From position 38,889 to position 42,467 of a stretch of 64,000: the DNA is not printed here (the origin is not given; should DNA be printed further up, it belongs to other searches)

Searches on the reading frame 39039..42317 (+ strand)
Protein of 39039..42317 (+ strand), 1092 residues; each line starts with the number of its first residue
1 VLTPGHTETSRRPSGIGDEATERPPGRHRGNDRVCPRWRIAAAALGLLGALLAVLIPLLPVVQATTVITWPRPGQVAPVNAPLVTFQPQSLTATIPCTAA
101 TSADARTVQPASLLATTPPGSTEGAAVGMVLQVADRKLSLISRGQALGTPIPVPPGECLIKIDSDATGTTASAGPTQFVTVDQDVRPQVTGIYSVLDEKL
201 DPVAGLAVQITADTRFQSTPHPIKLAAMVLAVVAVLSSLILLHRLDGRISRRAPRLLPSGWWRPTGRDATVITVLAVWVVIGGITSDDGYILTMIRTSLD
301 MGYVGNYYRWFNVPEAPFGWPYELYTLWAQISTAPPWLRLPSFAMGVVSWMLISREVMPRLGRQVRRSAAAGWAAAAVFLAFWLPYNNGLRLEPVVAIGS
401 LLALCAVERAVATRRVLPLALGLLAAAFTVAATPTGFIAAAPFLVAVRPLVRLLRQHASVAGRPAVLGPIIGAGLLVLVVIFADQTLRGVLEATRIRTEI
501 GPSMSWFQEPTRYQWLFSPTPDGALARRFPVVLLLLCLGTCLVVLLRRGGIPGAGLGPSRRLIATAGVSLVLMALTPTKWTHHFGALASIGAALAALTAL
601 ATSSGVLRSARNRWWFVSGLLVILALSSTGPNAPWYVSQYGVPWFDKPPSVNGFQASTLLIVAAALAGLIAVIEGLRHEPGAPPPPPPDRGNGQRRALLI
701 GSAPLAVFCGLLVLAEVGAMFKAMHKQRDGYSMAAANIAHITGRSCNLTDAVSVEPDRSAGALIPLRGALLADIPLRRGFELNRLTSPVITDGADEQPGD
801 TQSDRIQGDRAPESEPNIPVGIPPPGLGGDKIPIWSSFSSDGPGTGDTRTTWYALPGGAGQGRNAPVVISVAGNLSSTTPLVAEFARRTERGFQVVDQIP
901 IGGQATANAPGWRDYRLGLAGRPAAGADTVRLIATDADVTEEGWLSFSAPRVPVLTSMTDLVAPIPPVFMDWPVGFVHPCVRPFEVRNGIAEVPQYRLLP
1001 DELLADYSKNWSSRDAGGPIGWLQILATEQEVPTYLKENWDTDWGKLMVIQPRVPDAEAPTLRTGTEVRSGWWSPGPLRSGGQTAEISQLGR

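Call 44: search_protein_families(library=pfam, proteins=[window:39039-42317:+], max_evalue=0.00001)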
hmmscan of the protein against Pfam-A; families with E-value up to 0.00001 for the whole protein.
window:39039-42317:+ (1092 aa): 3 families
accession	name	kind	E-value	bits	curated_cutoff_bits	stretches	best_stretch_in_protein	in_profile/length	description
PF04602.18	Arabinose_trans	-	1.3e-184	614.8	25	1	219-675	1-457/459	Mycobacterial cell wall arabinan synthesis protein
PF14896.12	Arabino_trans_C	-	3.4e-73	247.3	25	1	719-1079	3-385/385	EmbC C-terminal domain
PF17689.8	Arabino_trans_N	-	1.3e-28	100.5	25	1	63-215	2-156/156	Arabinosyltransferase concanavalin like domain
